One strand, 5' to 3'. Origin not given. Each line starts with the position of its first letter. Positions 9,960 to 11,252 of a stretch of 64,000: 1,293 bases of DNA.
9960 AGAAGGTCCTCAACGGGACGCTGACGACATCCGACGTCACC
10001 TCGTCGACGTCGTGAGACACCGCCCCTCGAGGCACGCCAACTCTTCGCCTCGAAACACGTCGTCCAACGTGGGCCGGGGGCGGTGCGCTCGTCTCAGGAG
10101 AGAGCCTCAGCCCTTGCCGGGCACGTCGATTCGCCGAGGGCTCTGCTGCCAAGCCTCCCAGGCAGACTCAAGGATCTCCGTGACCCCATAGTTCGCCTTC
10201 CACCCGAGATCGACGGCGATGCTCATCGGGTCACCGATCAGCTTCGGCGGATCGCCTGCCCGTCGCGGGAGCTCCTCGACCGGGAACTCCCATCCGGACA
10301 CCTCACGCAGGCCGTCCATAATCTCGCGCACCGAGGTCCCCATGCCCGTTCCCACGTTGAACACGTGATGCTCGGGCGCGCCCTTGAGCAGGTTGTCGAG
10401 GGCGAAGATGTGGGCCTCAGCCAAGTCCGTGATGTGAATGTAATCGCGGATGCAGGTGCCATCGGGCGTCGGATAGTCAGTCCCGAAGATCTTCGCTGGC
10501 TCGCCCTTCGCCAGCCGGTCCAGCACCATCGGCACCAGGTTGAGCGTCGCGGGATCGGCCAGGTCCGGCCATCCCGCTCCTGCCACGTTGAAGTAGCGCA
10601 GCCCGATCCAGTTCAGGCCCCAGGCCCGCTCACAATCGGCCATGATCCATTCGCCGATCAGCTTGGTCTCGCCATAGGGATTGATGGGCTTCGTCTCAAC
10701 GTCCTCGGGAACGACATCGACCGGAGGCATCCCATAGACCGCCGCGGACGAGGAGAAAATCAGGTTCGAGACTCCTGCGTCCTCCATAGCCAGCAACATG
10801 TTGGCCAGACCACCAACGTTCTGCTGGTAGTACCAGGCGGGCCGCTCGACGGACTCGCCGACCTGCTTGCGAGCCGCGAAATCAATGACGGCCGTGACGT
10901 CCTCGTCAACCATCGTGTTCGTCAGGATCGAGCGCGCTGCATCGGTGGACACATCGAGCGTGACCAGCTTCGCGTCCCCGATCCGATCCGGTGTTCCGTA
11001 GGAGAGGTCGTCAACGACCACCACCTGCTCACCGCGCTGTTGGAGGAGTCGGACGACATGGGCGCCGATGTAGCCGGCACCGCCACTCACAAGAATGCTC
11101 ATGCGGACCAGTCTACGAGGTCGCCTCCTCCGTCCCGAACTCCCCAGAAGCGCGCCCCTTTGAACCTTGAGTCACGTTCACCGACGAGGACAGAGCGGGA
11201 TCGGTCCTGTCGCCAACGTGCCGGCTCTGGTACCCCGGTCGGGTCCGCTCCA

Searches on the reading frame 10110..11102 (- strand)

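Call 54: search_protein_families(library=pfam, proteins=[window:10110-11102:-], max_evalue=0.00001)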
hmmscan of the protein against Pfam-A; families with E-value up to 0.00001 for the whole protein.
window:10110-11102:- (331 aa): 6 families
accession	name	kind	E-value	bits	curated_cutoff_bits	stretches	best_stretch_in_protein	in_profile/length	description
PF01370.27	Epimerase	-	4.1e-51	174.1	20.9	1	3-251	1-240/240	NAD dependent epimerase/dehydratase family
PF16363.11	GDP_Man_Dehyd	-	1.2e-38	133.8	27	1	4-312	1-330/332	GDP-mannose 4,6 dehydratase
PF04321.23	RmlD_sub_bind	-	1.5e-11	44.4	27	1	1-159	1-142/287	RmlD substrate binding domain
PF01073.25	3Beta_HSD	-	2.8e-10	40.1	22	1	4-150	1-153/280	3-beta hydroxysteroid dehydrogenase/isomerase family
PF02719.21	Polysacc_synt_2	-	5.2e-08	32.9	20.2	1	3-175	1-173/293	Polysaccharide biosynthesis protein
PF13460.12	NAD_binding_10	-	2.2e-06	28.1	27.2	1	7-148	1-125/184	NAD(P)H-binding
